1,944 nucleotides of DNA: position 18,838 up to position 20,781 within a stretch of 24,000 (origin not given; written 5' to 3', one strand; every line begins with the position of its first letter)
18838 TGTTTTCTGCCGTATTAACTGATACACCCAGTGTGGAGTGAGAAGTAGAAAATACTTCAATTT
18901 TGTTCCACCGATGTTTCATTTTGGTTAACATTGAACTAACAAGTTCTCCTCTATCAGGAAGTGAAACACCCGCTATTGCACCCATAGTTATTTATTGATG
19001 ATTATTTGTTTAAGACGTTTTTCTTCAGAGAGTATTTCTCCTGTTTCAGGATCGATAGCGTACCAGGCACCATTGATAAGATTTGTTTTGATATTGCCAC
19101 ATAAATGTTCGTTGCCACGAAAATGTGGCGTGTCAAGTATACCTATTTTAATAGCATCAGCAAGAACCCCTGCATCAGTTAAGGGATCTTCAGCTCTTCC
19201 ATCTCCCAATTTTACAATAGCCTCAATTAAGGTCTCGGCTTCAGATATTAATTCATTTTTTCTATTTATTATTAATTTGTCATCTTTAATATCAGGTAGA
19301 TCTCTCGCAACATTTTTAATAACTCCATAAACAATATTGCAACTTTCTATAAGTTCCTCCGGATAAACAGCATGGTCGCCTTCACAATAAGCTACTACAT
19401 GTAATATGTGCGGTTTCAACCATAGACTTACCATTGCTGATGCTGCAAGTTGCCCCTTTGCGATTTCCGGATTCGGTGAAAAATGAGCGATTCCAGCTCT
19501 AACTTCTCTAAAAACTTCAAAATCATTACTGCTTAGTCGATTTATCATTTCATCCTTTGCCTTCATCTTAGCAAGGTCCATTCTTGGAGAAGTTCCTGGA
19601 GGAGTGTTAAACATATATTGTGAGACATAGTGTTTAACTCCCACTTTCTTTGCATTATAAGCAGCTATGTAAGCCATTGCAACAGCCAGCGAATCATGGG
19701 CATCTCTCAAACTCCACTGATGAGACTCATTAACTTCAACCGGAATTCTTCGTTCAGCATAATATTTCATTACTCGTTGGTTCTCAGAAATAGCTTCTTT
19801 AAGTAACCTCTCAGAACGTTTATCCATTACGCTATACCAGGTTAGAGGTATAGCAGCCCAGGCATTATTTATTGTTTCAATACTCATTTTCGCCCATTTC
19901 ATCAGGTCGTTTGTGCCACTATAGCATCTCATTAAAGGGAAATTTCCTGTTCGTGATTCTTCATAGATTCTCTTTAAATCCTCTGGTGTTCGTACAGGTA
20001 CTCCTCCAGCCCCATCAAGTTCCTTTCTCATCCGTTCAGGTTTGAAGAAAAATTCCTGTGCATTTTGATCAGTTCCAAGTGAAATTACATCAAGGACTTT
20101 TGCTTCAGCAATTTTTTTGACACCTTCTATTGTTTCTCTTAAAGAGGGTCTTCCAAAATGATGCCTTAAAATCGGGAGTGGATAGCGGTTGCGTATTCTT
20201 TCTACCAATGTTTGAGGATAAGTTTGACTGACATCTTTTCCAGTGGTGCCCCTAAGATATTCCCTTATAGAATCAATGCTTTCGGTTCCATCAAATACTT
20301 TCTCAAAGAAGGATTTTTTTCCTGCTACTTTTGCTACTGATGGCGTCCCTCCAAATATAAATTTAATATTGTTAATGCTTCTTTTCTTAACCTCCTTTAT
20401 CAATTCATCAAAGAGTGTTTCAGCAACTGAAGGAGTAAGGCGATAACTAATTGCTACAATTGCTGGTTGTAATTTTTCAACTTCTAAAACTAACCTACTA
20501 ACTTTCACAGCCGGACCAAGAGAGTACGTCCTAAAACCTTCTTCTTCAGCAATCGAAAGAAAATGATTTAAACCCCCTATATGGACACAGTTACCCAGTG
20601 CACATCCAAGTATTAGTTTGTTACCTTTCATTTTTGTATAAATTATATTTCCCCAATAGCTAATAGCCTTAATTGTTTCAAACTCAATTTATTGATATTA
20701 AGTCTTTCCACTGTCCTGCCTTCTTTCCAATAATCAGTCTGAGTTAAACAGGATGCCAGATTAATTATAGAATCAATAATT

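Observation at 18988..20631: Single-chain sigma-epsilon fusion of a glutamate-mutase-like enzyme with Cys replacing the Asp of the DxHxxG cobalamin motif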

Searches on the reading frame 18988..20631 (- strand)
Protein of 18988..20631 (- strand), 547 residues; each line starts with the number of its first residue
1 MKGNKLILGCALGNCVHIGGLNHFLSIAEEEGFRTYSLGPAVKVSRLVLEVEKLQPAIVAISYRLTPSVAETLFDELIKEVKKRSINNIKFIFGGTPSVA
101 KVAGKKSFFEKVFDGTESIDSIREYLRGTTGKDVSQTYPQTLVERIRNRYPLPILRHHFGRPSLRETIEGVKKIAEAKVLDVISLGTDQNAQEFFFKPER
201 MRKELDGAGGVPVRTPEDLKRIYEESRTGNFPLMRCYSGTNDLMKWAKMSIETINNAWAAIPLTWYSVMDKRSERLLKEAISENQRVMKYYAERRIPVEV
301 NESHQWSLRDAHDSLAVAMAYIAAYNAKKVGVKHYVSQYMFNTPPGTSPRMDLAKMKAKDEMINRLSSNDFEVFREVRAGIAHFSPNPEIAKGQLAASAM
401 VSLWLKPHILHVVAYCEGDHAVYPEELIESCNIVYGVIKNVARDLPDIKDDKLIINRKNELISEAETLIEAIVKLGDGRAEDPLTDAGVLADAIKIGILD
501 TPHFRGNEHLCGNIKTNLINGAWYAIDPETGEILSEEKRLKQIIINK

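Call 3: search_protein_families(library=pfam, proteins=[window:18988-20631:-], max_evalue=1)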
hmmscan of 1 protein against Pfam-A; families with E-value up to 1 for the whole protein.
window:18988-20631:- (547 aa): 1 family
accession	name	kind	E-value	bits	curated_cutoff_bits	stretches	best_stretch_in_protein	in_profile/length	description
PF02310.24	B12-binding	-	1.8e-07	31.5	32.1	1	11-97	7-90/121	B12 binding domain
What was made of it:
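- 20248..20631 (-): N-terminal Rossmann-type B12-binding domain, residues 1 to about 128. Pfam PF02310 covers residues 11-97 at E 1.8e-7 (call 3).
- On Glutamate mutase (GlmS/GlmE, EC 5.4.99.1): PF02310 E 1.8e-7 (call 3).
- On Cobalamin-dependent methionine synthase (the name given by the source): Only PF02310 is found (call 3).
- Checked: The protein itself has no Met_asp_mut_E hit at E<=1 (call 3).
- The protein itself has no Pfam Met_asp_mut_E hit (call 3). The Pfam score is just under the gathering threshold (call 3).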

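Call 4: search_protein_families(library=ncbifam, proteins=[window:18988-20631:-], max_evalue=1)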
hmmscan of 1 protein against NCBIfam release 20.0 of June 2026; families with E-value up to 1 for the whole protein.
window:18988-20631:- (547 aa): 3 families
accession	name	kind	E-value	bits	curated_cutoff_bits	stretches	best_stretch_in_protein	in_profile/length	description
NF047996.1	corrin_MtgC_2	exception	4.2e-07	29.7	370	1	6-117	92-204/212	glycine betaine-specific corrinoid protein MtgC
TIGR02370.1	pyl_corrinoid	subfamily_domain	6.9e-05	22.3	215.3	1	11-103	92-182/197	methyltransferase cognate corrinoid protein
NF047995.1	corrinoid_MtgC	exception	0.0015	18.1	310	1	5-100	94-187/215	glycine betaine-specific corrinoid protein MtgC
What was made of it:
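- On Methyltransferase corrinoid proteins (MtgC / TIGR02370): Scores are 29.7 against 370 and 22.3 against 215, and only the Rossmann half aligns (call 4).
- No Pfam or NCBIfam methyltransferase, pterin-binding, homocysteine-binding or activation domain was found (calls 3, 4).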

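Call 7: search_solved_structures(query=window:18988-20631:-, max_evalue=10, show_alignments=3)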
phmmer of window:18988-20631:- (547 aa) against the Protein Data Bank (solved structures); distinct sequences matched with E-value up to 10: 4.
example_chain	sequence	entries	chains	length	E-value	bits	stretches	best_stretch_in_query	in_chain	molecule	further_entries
4jgi_A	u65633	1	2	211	5.1e-06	28.7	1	4-115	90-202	Putative uncharacterized protein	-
1y80_A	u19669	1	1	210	0.00016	23.8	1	4-99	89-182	Predicted cobalamin binding protein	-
7xcn_M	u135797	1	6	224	0.0028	19.6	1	13-103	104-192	Trimethylamine methyltransferase corrinoid protein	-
8jbs_A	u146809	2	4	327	0.73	11.7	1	3-66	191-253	Putative cobalamin binding protein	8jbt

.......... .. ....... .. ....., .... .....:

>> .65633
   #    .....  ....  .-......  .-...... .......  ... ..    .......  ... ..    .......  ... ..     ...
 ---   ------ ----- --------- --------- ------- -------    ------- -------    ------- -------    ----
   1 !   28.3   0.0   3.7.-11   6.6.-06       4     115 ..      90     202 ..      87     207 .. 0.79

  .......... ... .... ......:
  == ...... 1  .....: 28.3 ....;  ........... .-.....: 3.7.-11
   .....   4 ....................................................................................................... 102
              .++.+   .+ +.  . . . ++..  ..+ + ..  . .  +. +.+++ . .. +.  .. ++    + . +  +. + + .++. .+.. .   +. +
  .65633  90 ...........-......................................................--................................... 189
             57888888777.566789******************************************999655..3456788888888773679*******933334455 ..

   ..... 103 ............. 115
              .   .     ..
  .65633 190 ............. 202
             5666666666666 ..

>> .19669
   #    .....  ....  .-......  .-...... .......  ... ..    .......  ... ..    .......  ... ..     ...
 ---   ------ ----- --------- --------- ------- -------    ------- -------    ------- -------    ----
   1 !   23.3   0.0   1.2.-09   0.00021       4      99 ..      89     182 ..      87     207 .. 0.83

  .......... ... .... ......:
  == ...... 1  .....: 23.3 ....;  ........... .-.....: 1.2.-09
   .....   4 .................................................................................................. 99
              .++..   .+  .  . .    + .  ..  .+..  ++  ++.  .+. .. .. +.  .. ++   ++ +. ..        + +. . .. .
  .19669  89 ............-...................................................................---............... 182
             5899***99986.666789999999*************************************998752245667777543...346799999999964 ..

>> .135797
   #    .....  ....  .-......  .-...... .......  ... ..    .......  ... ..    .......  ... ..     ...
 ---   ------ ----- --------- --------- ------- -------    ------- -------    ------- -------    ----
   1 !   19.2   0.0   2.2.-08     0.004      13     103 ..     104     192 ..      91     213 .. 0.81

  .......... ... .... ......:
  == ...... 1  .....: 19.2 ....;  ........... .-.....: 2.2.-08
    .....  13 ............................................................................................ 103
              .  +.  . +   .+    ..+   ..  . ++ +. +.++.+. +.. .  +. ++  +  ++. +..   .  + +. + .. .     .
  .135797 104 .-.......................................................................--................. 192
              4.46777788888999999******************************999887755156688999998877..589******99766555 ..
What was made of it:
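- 20248..20631 (-): PDB corrinoid proteins 4jgi, 1y80 and 7xcn match (call 7).
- Checked: PDB corrinoid proteins 4jgi and 1y80 match at E 5e-6 and 1.6e-4 (call 7).
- The N-terminal domain scores best against corrinoid proteins of methyltransferase systems (calls 4, 7). The N-terminal domain scores best against MtgC, MttC and other corrinoid proteins (calls 4, 7).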

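Call 8: find_homologous_proteins(query=window:18988-20631:-, max_evalue=0.001)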
Query window:18988-20631:- (547 aa): 6552 proteins with E <= 0.001 among 8000 candidates; the best 120 are listed.
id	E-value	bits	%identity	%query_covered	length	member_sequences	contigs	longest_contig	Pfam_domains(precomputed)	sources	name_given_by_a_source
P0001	0.0e+0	1238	100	100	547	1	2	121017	PF02310.25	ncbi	ncbi:MAG: methionine synthase [Ignavibacteria bacterium]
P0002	0.0e+0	1139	90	100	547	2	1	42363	PF02310.25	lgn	-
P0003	0.0e+0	1118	89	99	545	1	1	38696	PF02310.25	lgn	-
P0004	0.0e+0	1091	87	99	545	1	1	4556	PF02310.25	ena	-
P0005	0.0e+0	1090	87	99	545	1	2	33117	PF02310.25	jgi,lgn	jgi:hypothetical protein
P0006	0.0e+0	1089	87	99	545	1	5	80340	PF02310.25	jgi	-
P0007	0.0e+0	1088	87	99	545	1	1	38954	PF02310.25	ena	-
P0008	0.0e+0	1088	86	99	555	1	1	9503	PF02310.25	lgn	-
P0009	0.0e+0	1088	87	99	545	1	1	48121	PF02310.25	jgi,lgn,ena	-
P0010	0.0e+0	1087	86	99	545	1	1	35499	PF02310.25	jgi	-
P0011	0.0e+0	1085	86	99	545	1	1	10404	PF02310.25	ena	-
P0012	2.1e-269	913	73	99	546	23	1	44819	PF02310.25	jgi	-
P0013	4.1e-269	912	73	99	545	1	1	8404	PF02310.25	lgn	-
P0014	3.8e-268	909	72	99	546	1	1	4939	PF02310.25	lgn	-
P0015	3.1e-267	906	72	99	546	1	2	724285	PF02310.25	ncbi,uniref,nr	ncbi:MAG: cobalamin B12-binding domain-containing protein [Melioribacter sp.]|uniref:cobalamin B12-b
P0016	1.9e-265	900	72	99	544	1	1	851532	PF02310.25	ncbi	ncbi:MAG: hypothetical protein WHS65_01880 [Melioribacteraceae bacterium]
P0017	2.3e-265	899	71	100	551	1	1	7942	PF02310.25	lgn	-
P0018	6.9e-264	895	71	99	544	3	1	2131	PF02310.25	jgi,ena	-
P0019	2.0e-263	893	72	99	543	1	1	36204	PF02310.25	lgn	-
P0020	7.0e-263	891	72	99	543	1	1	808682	PF02310.25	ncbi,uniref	ncbi:cobalamin-dependent protein [Rosettibacter firmus]|uniref:cobalamin-dependent protein n=1 Tax=R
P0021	2.3e-262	889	71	99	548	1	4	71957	PF02310.25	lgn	-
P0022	1.6e-261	887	71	99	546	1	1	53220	PF02310.25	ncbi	-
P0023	1.2e-260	884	70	99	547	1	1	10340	PF02310.25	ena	-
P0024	1.4e-260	884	71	99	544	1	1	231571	PF02310.25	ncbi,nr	ncbi:MAG: cobalamin B12-binding domain-containing protein [Melioribacter sp.]|nr:cobalamin B12-bindi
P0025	6.6e-260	881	70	100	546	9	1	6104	PF02310.25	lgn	-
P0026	9.1e-259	878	70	99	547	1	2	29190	PF02310.25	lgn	-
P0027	1.4e-257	874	70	99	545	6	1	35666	PF02310.25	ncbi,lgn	ncbi:MAG: methionine synthase [Ignavibacteria bacterium]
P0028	2.8e-257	873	70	99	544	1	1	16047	PF02310.25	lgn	-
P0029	3.3e-257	873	70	99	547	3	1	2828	PF02310.25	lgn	-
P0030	4.8e-257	872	71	100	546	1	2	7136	PF02310.25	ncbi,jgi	jgi:hypothetical protein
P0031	2.6e-256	870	70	99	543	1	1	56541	PF02310.25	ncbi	-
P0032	4.5e-255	865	69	99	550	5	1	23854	PF02310.25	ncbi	-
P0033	1.2e-254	864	69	99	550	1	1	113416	PF02310.25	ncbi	-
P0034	1.2e-254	864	69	99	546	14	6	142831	PF02310.25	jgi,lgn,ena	-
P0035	7.5e-254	861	68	99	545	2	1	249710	PF02310.25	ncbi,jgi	jgi:hypothetical protein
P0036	5.2e-253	859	67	99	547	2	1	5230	PF02310.25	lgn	-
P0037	6.1e-252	855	70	99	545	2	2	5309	PF02310.25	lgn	-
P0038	8.5e-252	855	69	99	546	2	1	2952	PF02310.25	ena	-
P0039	4.8e-251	852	69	99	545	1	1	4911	PF02310.25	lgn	-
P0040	5.2e-251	852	69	99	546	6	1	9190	PF02310.25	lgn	-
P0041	5.8e-251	852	69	99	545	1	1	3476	PF02310.25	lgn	-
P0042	8.0e-251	851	68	99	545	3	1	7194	PF02310.25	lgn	-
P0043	1.1e-250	851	68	99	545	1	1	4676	PF02310.25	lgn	-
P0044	1.3e-250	851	69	99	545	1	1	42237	PF02310.25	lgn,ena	-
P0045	1.5e-250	851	68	99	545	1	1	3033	PF02310.25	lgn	-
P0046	2.9e-250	850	68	99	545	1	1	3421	PF02310.25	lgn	-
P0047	3.1e-250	850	69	99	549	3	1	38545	PF02310.25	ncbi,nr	ncbi:MAG: cobalamin B12-binding domain-containing protein [Acidobacteriota bacterium]|nr:cobalamin B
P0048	4.0e-250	849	68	99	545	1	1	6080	PF02310.25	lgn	-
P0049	7.3e-249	845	67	99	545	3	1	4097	PF02310.25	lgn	-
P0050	9.9e-249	845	67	99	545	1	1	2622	PF02310.25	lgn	-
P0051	1.8e-248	844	68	99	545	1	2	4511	PF02310.25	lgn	-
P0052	6.7e-245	832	67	99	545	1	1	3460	PF02310.25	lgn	-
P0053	1.2e-244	831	64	99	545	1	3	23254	PF02310.25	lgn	-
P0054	1.7e-244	831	67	98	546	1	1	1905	PF02310.25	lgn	-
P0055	4.4e-242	823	66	99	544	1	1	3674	PF02310.25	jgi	-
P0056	3.0e-240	817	66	99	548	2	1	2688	PF02310.25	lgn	-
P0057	1.3e-237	808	65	99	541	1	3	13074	PF02310.25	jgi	jgi:hypothetical protein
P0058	1.8e-237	807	65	99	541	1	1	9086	PF02310.25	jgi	jgi:hypothetical protein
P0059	8.7e-237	805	64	99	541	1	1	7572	PF02310.25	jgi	jgi:hypothetical protein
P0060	9.4e-237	805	62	99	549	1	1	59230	PF02310.25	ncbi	ncbi:MAG: hypothetical protein STSR0008_08440 [Ignavibacterium sp.]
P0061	1.3e-236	805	64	99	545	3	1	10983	PF02310.25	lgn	-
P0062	1.3e-236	804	65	99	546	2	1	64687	PF02310.25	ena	-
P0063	1.6e-235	801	64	99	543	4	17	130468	PF02310.25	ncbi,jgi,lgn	-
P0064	1.8e-234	797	65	99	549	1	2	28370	PF02310.25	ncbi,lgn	-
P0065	2.3e-234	797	63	99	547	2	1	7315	PF02310.25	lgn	-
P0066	2.5e-234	797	65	99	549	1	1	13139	PF02310.25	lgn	-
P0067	3.4e-234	797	65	99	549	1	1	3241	PF02310.25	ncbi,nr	ncbi:MAG TPA: methionine synthase [Ignavibacteria bacterium]|nr:methionine synthase [Ignavibacteria 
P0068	6.5e-234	796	64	99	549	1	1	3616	PF02310.25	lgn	-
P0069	8.6e-234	795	63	99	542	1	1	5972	PF02310.25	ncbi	-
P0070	8.9e-234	795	64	99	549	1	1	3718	PF02310.25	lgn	-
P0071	1.7e-233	794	64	99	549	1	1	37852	PF02310.25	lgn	-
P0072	2.0e-233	794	65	99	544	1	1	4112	PF02310.25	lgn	-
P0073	4.0e-233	793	64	99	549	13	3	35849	PF02310.25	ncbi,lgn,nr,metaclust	ncbi:MAG: hypothetical protein UZ05_CHB002001804 [Chlorobi bacterium OLB5]|nr:MAG: hypothetical prot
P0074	5.0e-233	793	64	100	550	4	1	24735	PF02310.25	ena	-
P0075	5.8e-233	792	63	99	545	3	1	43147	PF02310.25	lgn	-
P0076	6.5e-233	792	64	99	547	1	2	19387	PF02310.25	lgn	-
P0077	6.7e-233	792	62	100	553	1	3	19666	PF02310.25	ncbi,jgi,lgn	-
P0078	1.1e-232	792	64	99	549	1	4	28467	PF02310.25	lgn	-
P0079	1.2e-232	792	64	99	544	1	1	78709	PF02310.25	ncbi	-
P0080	1.4e-232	791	63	99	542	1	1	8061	PF02310.25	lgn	-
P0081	2.2e-232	791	63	100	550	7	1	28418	PF02310.25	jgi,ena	-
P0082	2.6e-232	790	65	100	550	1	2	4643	PF02310.25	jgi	jgi:methylmalonyl-CoA mutase cobalamin-binding subunit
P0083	3.2e-232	790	64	99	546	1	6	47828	PF02310.25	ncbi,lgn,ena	-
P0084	3.3e-232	790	63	99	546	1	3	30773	PF02310.25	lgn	-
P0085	3.6e-232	790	65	100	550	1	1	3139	PF02310.25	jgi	jgi:methylmalonyl-CoA mutase cobalamin-binding subunit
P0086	3.7e-232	790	64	99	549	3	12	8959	PF02310.25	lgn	-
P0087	1.8e-231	788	62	99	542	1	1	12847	PF02310.25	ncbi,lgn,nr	ncbi:MAG: methionine synthase [Bacteroidales bacterium]|nr:methionine synthase [Bacteroidales bacter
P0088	2.7e-231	787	61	99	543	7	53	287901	PF02310.25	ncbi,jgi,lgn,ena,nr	ncbi:MAG TPA: hypothetical protein PLO24_03910 [Bacteroidales bacterium]|nr:hypothetical protein [Ba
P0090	3.0e-231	787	63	99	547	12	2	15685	PF02310.25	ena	-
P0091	3.2e-231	787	63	99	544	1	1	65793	PF02310.25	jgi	jgi:methylmalonyl-CoA mutase cobalamin-binding subunit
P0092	8.7e-231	785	63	99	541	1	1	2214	PF02310.25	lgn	-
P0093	1.0e-230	785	64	99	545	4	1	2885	PF02310.25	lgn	-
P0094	1.1e-230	785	63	99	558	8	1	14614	PF02310.25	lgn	-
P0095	1.3e-230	785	63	99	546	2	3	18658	PF02310.25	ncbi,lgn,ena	-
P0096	1.4e-230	785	63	99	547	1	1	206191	PF02310.25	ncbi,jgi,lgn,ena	ncbi:MAG: methionine synthase [Ignavibacteria bacterium]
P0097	3.3e-230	783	63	99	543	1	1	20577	PF02310.25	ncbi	-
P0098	4.2e-230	783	62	98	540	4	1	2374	PF02310.25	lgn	-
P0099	4.4e-230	783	63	98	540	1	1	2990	PF02310.25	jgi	jgi:hypothetical protein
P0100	4.9e-230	783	64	99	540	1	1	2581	PF02310.25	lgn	-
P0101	6.2e-230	783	64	99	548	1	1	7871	PF02310.25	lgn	-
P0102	8.3e-230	782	64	99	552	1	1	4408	PF02310.25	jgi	jgi:methylmalonyl-CoA mutase cobalamin-binding subunit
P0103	1.4e-229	781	61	99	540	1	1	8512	PF02310.25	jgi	-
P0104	1.6e-229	781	63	99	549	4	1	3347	PF02310.25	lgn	-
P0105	1.6e-229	781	63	99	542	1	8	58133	PF02310.25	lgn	-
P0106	1.9e-229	781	64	98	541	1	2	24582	PF02310.25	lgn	-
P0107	3.6e-229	780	63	99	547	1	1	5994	PF02310.25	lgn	-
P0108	6.5e-229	779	62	98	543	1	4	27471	PF02310.25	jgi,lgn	-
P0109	6.5e-229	779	62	98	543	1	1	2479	PF02310.25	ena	-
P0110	1.2e-228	778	62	98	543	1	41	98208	PF02310.25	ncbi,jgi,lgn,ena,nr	ncbi:MAG TPA: hypothetical protein PKX27_11355 [Bacteroidales bacterium]|nr:hypothetical protein [Ba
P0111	1.5e-228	778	63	99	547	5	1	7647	PF02310.25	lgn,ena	-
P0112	1.7e-228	778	63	99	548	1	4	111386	PF02310.25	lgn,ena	-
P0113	1.7e-228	778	63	97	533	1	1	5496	PF02310.25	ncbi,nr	ncbi:MAG TPA: methionine synthase, partial [Bacteroidales bacterium]|nr:methionine synthase [Bactero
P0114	1.7e-228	778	64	99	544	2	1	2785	PF02310.25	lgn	-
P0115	2.0e-228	778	62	99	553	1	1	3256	PF02310.25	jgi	jgi:methylmalonyl-CoA mutase cobalamin-binding subunit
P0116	3.6e-228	777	63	99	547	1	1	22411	PF02310.25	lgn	-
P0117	3.9e-228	777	63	99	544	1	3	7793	PF02310.25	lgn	-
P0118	4.4e-228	776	62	98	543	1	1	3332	PF02310.25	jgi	-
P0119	4.6e-228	776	63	99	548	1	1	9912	PF02310.25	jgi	jgi:methylmalonyl-CoA mutase cobalamin-binding subunit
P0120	4.7e-228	776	64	99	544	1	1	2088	PF02310.25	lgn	-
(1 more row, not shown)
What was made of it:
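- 18988..20631 (-): Whole ORF, 547 aa: a fused protein with a B12-binding domain and a GlmE-like barrel. A 100% identical protein, P0001, is on record from an Ignavibacteria MAG (call 8).
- Checked: An identical protein is on record from an Ignavibacteria MAG (call 8).
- NCBI names some members 'methionine synthase' (call 8).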

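Call 13: find_encoding_contigs(protein=P0088, flank=8000, max_places=4)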
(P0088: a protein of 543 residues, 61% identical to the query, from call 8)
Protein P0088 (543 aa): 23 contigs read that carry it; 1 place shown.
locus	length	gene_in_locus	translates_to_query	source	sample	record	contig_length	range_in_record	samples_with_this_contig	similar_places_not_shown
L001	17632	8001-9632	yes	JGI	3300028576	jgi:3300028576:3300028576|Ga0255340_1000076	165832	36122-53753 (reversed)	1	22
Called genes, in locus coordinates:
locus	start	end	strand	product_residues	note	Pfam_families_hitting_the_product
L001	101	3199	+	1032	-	PF00930:DPPIV_N (faint), PF07676:PD40 (faint), PF26550:Tricorn_2nd, PF26549:Tricorn_N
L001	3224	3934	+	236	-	PF05175:MTS, PF05971:Methyltransf_10 (weak), PF13489:Methyltransf_23 (weak), PF06325:PrmA, PF13847:Methyltransf_31, PF08241:Methyltransf_11 (weak), PF08242:Methyltransf_12 (weak), PF13649:Methyltransf_25, +2 more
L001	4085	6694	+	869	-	PF01624:MutS_I, PF05188:MutS_II, PF05192:MutS_III, PF05190:MutS_IV, PF00488:MutS_V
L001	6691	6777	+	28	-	-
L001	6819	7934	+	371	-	PF01210:NAD_Gly3P_dh_N, PF02558:ApbA (weak), PF03446:NAD_binding_2 (weak), PF03807:F420_oxidored (faint), PF02317:Octopine_DH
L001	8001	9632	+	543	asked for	PF02310:B12-binding (weak)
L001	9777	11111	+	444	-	PF13537:GATase_7, PF00733:Asn_synthase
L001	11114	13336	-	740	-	PF00324:AA_permease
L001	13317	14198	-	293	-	PF21088:MS_channel_1st (weak), PF00924:MS_channel_2nd, PF21082:MS_channel_3rd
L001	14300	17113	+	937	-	PF22666:Glyco_hydro_2_N2, PF00703:Glyco_hydro_2, PF02836:Glyco_hydro_2_C (weak), PF18368:Ig_GlcNase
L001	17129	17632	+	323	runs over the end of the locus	PF00480:ROK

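Call 14: predict_structure(protein=window:18988-20631:-)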
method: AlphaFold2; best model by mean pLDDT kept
length: 547 residues; sequences in the alignment: 1
mean_pLDDT: 36.6   pTM: 0.24
mean pLDDT of the five models: 36.6, 33.0, 32.4, 31.8, 28.8
residues with pLDDT >= 90: 0; 70-90: 0; 50-70: 35; < 50: 512
segments of 3 or more residues with pLDDT < 50: 1-42, 60-69, 91-469, 471-547
pLDDT, mean of each block of 10 residues (from residue 1): 38 32 42 43 52 52 46 56 57 39 32 41 40 29 31 28 34 30 26 31 34 36 35 26 30 31 31 40 41 34 32 36 32 28 33 36 32 28 32 32 35 35 39 40 39 42 47 43 41 35 32 33 38 41 35
secondary structure, 60 per line:
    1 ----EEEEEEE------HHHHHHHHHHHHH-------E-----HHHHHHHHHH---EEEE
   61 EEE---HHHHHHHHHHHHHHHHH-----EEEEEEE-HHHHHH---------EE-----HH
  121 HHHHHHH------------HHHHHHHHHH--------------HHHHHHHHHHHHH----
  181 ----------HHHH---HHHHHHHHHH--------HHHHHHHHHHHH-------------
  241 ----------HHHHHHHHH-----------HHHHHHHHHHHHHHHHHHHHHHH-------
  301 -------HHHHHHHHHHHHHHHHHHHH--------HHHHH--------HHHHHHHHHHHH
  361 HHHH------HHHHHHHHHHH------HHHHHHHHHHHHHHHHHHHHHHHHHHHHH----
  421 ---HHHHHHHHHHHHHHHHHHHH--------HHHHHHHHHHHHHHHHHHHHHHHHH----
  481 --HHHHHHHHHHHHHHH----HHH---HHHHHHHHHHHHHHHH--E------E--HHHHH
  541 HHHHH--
elements in order: E5-11 H18-30 H44-53 E57-63 H67-83 E89-95 H97-102 H119-127 H140-149 H164-176 H191-194 H198-207 H216-227 H251-259 H271-293 H308-327 H336-340 H349-364 H371-381 H388-416 H424-443 H452-476 H483-497 H508-523 H536-545
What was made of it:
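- Tried and rejected: It was useless (pLDDT 36.6, call 14), so I repeated it with a 68-sequence alignment.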
